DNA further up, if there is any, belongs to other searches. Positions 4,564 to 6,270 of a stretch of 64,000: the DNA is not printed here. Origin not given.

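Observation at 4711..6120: Alanine racemase with a C-terminal PilZ domain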

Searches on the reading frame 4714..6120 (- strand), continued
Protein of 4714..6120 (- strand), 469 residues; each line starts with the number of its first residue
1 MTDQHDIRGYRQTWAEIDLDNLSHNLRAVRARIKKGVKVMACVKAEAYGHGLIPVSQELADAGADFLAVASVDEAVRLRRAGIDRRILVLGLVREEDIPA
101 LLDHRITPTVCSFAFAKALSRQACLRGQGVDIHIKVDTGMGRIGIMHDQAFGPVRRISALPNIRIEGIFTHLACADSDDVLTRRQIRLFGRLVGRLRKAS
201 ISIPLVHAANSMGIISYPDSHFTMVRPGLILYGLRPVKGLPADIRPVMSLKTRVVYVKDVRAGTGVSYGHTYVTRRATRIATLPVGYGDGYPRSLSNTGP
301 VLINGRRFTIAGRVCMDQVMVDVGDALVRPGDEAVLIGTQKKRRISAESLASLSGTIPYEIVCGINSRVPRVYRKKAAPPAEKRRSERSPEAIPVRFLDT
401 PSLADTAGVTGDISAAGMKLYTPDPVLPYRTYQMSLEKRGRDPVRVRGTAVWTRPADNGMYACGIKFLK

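Call 33: find_related_loci(query=A3, collection=genome_contigs, flank=6000)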
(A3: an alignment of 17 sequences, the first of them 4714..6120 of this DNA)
Query A3 (469 aa) in genome_contigs; peptide patterns used: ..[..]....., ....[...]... (x = any residue, [..] = any of these).
600 stretches matched a pattern (row limit reached: there are more); 600 encode a relative of the query (tblastn E <= 1e-3); the best 80 are kept; 80 distinct loci.
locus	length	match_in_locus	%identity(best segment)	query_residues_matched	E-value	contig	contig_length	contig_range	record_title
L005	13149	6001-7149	49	8-373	3e-104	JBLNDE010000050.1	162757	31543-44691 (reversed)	MAG: Bacillota bacterium isolate MAG107 PRJNA950955_bin16_renamed_49, whole genome shotgun sequence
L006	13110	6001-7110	49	11-373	3e-104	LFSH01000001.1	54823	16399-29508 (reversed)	MAG: Clostridiales bacterium DTU070 scaffold22185, whole genome shotgun sequence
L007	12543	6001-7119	49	11-376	7e-102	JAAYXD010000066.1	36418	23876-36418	MAG: Clostridiaceae bacterium isolate AS02xzSISU_46 16334_AS02, whole genome shotgun sequence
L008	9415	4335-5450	48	11-379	3e-100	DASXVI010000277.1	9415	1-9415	MAG TPA_asm: Nitrospirota bacterium isolate SMAG_U4741 k141_340605, whole genome shotgun sequence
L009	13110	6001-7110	46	14-376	2e-99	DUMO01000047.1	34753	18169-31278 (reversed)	MAG TPA_asm: Clostridiaceae bacterium isolate AS04akNAM_68 31493_AS04, whole genome shotgun sequence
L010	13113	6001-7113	46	10-373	2e-99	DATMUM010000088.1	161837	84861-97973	MAG TPA_asm: Mobilitalea sp. isolate SMAG_U13040 k141_24758, whole genome shotgun sequence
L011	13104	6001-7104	46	10-373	1e-99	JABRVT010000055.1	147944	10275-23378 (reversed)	MAG: Candidatus Brocadia sp. isolate MAG-01r c_000000000036, whole genome shotgun sequence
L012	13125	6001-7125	44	8-375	2e-98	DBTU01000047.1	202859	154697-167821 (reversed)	MAG TPA_asm: Lachnoclostridium sp. UBA1308 UBA1308_contig_101, whole genome shotgun sequence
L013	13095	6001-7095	45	14-375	7e-98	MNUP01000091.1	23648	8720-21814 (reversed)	MAG: Candidatus Desantisbacteria bacterium CG1_02_49_89 cg1_0.2_scaffold_1632_c, whole genome shotgun sequence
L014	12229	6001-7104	45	12-375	2e-97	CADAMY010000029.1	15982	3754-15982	MAG: Ruminococcaceae bacterium isolate RUG13437 genome assembly, contig: RUG13437_asm_29, whole genome shotgun sequence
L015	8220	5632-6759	44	7-376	3e-97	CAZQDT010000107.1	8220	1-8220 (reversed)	MAG TPA_asm: uncultured Eubacteriales bacterium isolate SRP313737_co1_240 genome assembly, contig: NODE_12788_length_822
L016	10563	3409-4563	43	10-390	3e-97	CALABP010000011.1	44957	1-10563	MAG TPA_asm: uncultured Clostridia bacterium isolate SRR1747024_bin.106_CONCOCT_v1.1_MAG genome assembly, contig: ERZ808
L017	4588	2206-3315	46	7-373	7e-97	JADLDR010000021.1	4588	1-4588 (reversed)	MAG: Armatimonadota bacterium isolate SJ283 c_000000085218, whole genome shotgun sequence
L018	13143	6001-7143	44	10-375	3e-96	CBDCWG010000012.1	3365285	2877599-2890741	MAG: Nitrospinales bacterium isolate a2619a5f-0194-4d6d-9150-7445cf304463 genome assembly, contig: contig_12, whole geno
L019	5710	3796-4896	43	11-373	4e-96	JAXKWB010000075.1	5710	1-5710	MAG: Halanaerobiales bacterium isolate DSCult_MAG_3 c_000000000171, whole genome shotgun sequence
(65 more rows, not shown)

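Call 37: find_encoding_contigs(protein=P0013, flank=3000, max_places=2)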
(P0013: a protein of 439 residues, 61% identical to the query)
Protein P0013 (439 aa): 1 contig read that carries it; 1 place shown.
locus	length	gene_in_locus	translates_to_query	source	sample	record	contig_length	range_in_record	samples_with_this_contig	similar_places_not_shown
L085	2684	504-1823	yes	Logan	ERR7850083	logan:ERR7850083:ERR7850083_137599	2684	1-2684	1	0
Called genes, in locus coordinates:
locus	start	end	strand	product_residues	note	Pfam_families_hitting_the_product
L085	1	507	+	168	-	?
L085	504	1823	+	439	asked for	PF01168:Ala_racemase_N, PF00842:Ala_racemase_C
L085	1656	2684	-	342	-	?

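Call 38: find_encoding_contigs(protein=P0012, flank=10000, max_places=2)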
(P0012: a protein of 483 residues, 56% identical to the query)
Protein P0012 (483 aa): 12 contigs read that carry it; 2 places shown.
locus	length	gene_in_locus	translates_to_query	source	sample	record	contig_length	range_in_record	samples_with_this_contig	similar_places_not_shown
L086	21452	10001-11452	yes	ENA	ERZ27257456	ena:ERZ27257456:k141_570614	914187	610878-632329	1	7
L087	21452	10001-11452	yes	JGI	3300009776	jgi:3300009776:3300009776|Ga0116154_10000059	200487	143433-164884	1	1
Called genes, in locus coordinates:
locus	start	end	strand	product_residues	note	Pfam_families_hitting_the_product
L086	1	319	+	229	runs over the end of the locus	PF01128:IspD, PF12804:NTP_transf_3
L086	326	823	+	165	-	PF02542:YgbB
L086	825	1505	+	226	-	PF25087:GMPPB_C (faint), PF00132:Hexapep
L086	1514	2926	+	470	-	PF00133:tRNA-synt_1 (faint), PF01406:tRNA-synt_1e, PF01921:tRNA-synt_1f (faint), PF09334:tRNA-synt_1g (weak), PF09190:DALR_2, PF23493:CysS_C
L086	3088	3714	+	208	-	PF13521:AAA_28 (weak), PF02223:Thymidylate_kin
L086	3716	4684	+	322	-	PF13177:DNA_pol3_delta2, PF00004:AAA (weak), PF09115:DNApol3-delta_C (weak)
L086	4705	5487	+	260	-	PF04468:PSP1, PF28472:PSP1_3rd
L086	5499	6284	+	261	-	PF04909:Amidohydro_2 (faint), PF01026:TatD_DNase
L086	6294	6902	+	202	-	PF13174:TPR_6 (faint), PF13428:TPR_14 (faint), PF13432:TPR_16 (faint), PF14559:TPR_19 (faint), PF13371:TPR_9 (faint), PF07719:TPR_2 (faint), PF13176:TPR_7 (faint), PF00515:TPR_1 (weak), +5 more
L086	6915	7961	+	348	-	PF01008:IF-2B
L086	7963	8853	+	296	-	PF00586:AIRS, PF02769:AIRS_C (weak)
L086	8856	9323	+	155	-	PF02367:TsaE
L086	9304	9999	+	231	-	PF00814:TsaD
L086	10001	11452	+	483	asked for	PF01168:Ala_racemase_N, PF00842:Ala_racemase_C, PF07238:PilZ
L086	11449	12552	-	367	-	PF03739:LptF_LptG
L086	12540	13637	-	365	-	PF03739:LptF_LptG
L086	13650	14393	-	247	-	PF18912:DZR_2, PF00156:Pribosyltran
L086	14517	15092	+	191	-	PF07963:N_methyl (weak), PF22434:PilW_C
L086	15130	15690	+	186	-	PF00156:Pribosyltran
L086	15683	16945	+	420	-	PF00890:FAD_binding_2 (weak), PF01134:GIDA (faint), PF01262:AlaDh_PNT_C (faint), PF01266:DAO (faint), PF03486:HI0933_like, PF07992:Pyr_redox_2, PF12831:FAD_oxidored (weak), PF22780:HI0933_like_1st, +1 more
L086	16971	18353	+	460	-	PF02545:Maf, PF01435:Peptidase_M48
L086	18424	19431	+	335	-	PF00150:Cellulase, PF02449:Glyco_hydro_42 (faint), PF11790:Glyco_hydro_cc (weak)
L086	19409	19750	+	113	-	-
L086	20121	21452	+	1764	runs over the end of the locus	PF00480:ROK, PF13646:HEAT_2 (faint)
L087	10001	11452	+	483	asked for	PF01168:Ala_racemase_N, PF00842:Ala_racemase_C, PF07238:PilZ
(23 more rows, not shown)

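Call 47: find_encoding_contigs(protein=P0118, flank=5000, max_places=1)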
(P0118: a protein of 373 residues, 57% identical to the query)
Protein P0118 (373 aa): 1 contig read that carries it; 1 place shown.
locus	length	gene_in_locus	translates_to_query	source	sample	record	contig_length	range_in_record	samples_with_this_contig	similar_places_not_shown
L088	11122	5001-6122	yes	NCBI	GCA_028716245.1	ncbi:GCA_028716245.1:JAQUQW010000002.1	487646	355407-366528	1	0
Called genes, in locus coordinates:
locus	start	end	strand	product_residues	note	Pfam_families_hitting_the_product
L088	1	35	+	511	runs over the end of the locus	PF00133:tRNA-synt_1, PF01406:tRNA-synt_1e (faint), PF09334:tRNA-synt_1g, PF00133:tRNA-synt_1 (weak)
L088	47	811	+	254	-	PF01026:TatD_DNase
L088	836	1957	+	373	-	PF04015:DUF362, PF00037:Fer4 (faint), PF12797:Fer4_2 (faint), PF12837:Fer4_6 (faint), PF12838:Fer4_7 (weak), PF13237:Fer4_10 (faint), PF14697:Fer4_21 (weak)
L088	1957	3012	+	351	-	PF01008:IF-2B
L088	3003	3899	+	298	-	PF00586:AIRS, PF02769:AIRS_C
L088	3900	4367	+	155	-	PF02367:TsaE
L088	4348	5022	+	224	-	PF00814:TsaD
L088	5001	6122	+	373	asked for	PF01168:Ala_racemase_N, PF00842:Ala_racemase_C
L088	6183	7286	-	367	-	PF03739:LptF_LptG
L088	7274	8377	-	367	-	PF03739:LptF_LptG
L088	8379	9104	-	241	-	PF18912:DZR_2, PF00156:Pribosyltran (weak)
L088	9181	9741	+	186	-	PF00156:Pribosyltran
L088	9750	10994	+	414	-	PF00070:Pyr_redox (weak), PF00890:FAD_binding_2, PF01134:GIDA (faint), PF03486:HI0933_like, PF07992:Pyr_redox_2, PF12831:FAD_oxidored, PF13450:NAD_binding_8 (weak), PF22780:HI0933_like_1st, +2 more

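Call 48: find_encoding_contigs(protein=P0036, flank=5000, max_places=1)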
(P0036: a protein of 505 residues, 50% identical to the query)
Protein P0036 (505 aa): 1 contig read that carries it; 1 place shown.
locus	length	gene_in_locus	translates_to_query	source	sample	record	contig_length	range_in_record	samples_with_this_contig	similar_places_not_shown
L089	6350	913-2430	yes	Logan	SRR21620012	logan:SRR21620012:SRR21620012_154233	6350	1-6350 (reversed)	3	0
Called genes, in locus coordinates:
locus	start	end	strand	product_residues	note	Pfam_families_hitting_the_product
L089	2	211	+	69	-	?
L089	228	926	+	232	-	PF00814:TsaD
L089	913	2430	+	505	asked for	PF01168:Ala_racemase_N, PF00842:Ala_racemase_C, PF07238:PilZ (weak)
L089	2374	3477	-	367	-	PF03739:LptF_LptG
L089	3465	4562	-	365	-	PF03739:LptF_LptG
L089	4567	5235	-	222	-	PF18912:DZR_2 (weak), PF00156:Pribosyltran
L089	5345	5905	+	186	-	PF00156:Pribosyltran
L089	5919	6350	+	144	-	?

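Call 49: find_encoding_contigs(protein=P0022, flank=5000, max_places=1)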
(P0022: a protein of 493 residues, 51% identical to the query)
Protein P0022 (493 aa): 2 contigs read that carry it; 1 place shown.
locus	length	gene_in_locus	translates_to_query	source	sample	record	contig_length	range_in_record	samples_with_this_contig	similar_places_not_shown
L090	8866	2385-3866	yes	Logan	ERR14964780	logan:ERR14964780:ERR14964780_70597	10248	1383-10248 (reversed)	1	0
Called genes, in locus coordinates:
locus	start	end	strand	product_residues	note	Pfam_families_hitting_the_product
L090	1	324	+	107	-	?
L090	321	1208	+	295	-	PF00586:AIRS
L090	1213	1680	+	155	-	PF02367:TsaE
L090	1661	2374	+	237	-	PF00814:TsaD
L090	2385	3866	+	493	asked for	PF01168:Ala_racemase_N, PF00842:Ala_racemase_C, PF07238:PilZ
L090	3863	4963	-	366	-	PF03739:LptF_LptG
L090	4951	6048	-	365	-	PF03739:LptF_LptG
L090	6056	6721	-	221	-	PF00156:Pribosyltran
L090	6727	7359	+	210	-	PF00156:Pribosyltran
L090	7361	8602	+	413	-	PF00890:FAD_binding_2 (weak), PF01134:GIDA (faint), PF01266:DAO (faint), PF01946:Thi4 (faint), PF03486:HI0933_like, PF07992:Pyr_redox_2, PF12831:FAD_oxidored, PF22780:HI0933_like_1st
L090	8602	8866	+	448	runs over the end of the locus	PF02545:Maf, PF01435:Peptidase_M48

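Call 54: find_encoding_contigs(protein=P0002, flank=3000, max_places=1)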
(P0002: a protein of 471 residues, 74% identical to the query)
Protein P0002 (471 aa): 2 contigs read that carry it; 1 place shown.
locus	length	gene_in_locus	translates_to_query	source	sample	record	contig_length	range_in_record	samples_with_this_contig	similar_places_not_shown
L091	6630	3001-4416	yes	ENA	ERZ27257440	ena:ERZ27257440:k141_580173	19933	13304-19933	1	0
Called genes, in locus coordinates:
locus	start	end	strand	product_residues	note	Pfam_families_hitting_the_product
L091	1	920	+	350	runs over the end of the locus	PF01008:IF-2B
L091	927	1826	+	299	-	PF00586:AIRS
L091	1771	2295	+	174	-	PF02367:TsaE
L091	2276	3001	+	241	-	PF00814:TsaD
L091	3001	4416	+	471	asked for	PF01168:Ala_racemase_N, PF00842:Ala_racemase_C, PF07238:PilZ (weak)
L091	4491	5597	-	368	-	PF03739:LptF_LptG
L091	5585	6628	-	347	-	?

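Call 55: find_encoding_contigs(protein=P0001, flank=3000, max_places=1)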
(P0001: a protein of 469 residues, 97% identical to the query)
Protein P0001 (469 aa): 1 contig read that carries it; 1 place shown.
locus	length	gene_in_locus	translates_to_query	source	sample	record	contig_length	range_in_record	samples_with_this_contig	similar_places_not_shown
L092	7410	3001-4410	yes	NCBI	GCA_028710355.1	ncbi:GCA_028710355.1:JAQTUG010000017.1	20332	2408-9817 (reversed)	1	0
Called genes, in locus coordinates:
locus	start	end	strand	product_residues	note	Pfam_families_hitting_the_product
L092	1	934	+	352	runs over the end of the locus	PF01008:IF-2B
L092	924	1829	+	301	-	PF02769:AIRS_C (faint), PF00586:AIRS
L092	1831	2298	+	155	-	PF02367:TsaE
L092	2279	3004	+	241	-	PF00814:TsaD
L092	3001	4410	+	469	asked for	PF01168:Ala_racemase_N, PF00842:Ala_racemase_C, PF07238:PilZ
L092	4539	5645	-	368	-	PF03739:LptF_LptG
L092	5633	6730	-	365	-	PF03739:LptF_LptG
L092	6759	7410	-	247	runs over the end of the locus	PF18912:DZR_2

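Call 58: search_solved_structures(query=window:4714-6120:-, max_evalue=1e-40, show_alignments=1)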
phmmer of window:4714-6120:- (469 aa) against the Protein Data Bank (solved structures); distinct sequences matched with E-value up to 1e-40: 47.
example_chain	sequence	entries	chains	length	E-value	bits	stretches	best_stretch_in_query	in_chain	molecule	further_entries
4y2w_A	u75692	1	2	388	4.1e-86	292.7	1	9-374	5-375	Alanine racemase 1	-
8zpe_A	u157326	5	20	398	9.6e-77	261.9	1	8-375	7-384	Alanine racemase 2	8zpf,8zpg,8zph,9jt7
5irp_A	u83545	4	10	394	1.2e-76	261.5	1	10-375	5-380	Alanine racemase 2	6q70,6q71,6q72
4luy_A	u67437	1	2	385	8.5e-76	258.7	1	13-375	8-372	Alanine racemase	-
4lus_A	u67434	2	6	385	5.8e-75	256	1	13-375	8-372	Alanine racemase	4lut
1vfh_A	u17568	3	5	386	1.6e-71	244.7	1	12-373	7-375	alanine racemase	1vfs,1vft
5yyc_A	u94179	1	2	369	3.7e-71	243.4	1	9-375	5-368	Alanine racemase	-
4ecl_A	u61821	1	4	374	2.9e-70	240.5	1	13-369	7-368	Serine racemase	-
13ld_A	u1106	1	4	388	2e-69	237.8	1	10-375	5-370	Alanine racemase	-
1l6f_A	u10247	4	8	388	2.6e-69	237.3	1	10-375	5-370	alanine racemase | PROTEIN (ALANINE RACEMASE)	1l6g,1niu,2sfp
1bd0_A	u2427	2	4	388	2.7e-69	237.3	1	10-375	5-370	ALANINE RACEMASE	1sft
1epv_A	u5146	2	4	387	2.8e-69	237.2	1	10-375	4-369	ALANINE RACEMASE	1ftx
1xqk_A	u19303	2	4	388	9.5e-69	235.5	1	10-375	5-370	Alanine racemase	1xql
5fac_A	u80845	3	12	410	4.2e-68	233.4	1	6-374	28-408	Alanine racemase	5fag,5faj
3oo2_A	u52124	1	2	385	7.5e-68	232.6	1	8-374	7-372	Alanine racemase 1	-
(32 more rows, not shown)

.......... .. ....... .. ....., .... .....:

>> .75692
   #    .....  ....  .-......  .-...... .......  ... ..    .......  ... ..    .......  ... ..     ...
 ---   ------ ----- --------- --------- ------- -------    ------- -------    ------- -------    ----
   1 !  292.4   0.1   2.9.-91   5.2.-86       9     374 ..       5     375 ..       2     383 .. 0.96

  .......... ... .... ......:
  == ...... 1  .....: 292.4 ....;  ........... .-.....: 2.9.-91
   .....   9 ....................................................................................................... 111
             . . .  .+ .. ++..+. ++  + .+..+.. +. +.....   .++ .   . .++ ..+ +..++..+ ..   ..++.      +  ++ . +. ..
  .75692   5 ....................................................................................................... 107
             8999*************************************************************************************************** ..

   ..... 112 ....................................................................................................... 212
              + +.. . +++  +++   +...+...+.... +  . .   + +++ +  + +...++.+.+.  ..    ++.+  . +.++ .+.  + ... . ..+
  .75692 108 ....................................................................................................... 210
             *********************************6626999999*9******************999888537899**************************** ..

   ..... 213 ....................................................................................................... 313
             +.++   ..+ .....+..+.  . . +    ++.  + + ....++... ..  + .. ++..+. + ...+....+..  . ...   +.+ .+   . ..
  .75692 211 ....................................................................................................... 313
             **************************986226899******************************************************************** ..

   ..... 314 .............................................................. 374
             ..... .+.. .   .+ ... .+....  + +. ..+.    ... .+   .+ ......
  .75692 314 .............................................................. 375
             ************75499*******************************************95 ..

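Call 66: fold_search(model_id=the predicted structure, library=pdb)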
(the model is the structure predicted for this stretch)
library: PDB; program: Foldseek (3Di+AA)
matches with E <= 10: 1516; with E <= 0.001: 291
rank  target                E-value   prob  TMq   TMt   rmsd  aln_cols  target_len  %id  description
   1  4y2w_A                5.0e-39  1.00  0.72  0.86   2.7       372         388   41  Crystal structure of a thermostable alanine racemase from Thermoanaerobacter tengcongensis MB4 (released 2015-09-23)
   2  4ecl_C                3.9e-36  1.00  0.68  0.85   2.9       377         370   35  Crystal structure of the cytoplasmic domain of vancomycin resistance serine racemase VanTg (released 2012-04-18)
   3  4ecl_A                1.4e-35  1.00  0.68  0.85   2.8       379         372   34  Crystal structure of the cytoplasmic domain of vancomycin resistance serine racemase VanTg (released 2012-04-18)
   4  4ecl_B                2.3e-35  1.00  0.68  0.85   2.9       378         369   34  Crystal structure of the cytoplasmic domain of vancomycin resistance serine racemase VanTg (released 2012-04-18)
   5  4lus_D                2.5e-35  1.00  0.69  0.84   3.0       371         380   37  alanine racemase [Clostridium difficile 630] (released 2014-06-04)
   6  4ecl_D                6.3e-35  1.00  0.69  0.86   2.7       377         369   34  Crystal structure of the cytoplasmic domain of vancomycin resistance serine racemase VanTg (released 2012-04-18)
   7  5irp_A                1.0e-34  1.00  0.69  0.83   3.2       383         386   39  Crystal structure of the alanine racemase Bsu17640 from Bacillus subtilis (released 2017-03-29)
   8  4lus_C                1.6e-34  1.00  0.70  0.85   2.9       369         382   37  alanine racemase [Clostridium difficile 630] (released 2014-06-04)
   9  4lus_B                3.0e-34  1.00  0.68  0.84   2.9       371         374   36  alanine racemase [Clostridium difficile 630] (released 2014-06-04)
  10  4lut_A                3.0e-34  1.00  0.67  0.82   3.1       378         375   34  alanine racemase [Clostridium difficile 630] complex with cycloserine (released 2014-06-04)
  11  3s46_A                8.0e-34  1.00  0.68  0.86   3.0       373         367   35  The crystal structure of alanine racemase from streptococcus pneumoniae (released 2011-06-22)
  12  4luy_A                2.0e-33  1.00  0.70  0.84   3.0       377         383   37  Crystal structure of CdALR mutant K 271 T (released 2014-06-04)
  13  2sfp_A                2.0e-33  1.00  0.68  0.83   3.1       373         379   38  ALANINE RACEMASE WITH BOUND PROPIONATE INHIBITOR (released 1999-02-24)
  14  1xqk_B                3.3e-33  1.00  0.69  0.83   3.2       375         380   38  Effect of a Y265F Mutant on the Transamination Based Cycloserine Inactivation of Alanine Racemase (released 2005-01-18)
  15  1vft_A                3.9e-33  1.00  0.71  0.86   2.8       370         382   38  Crystal structure of L-cycloserine-bound form of alanine racemase from D-cycloserine-producing Streptomyces lavendulae (released 2004-09-14)
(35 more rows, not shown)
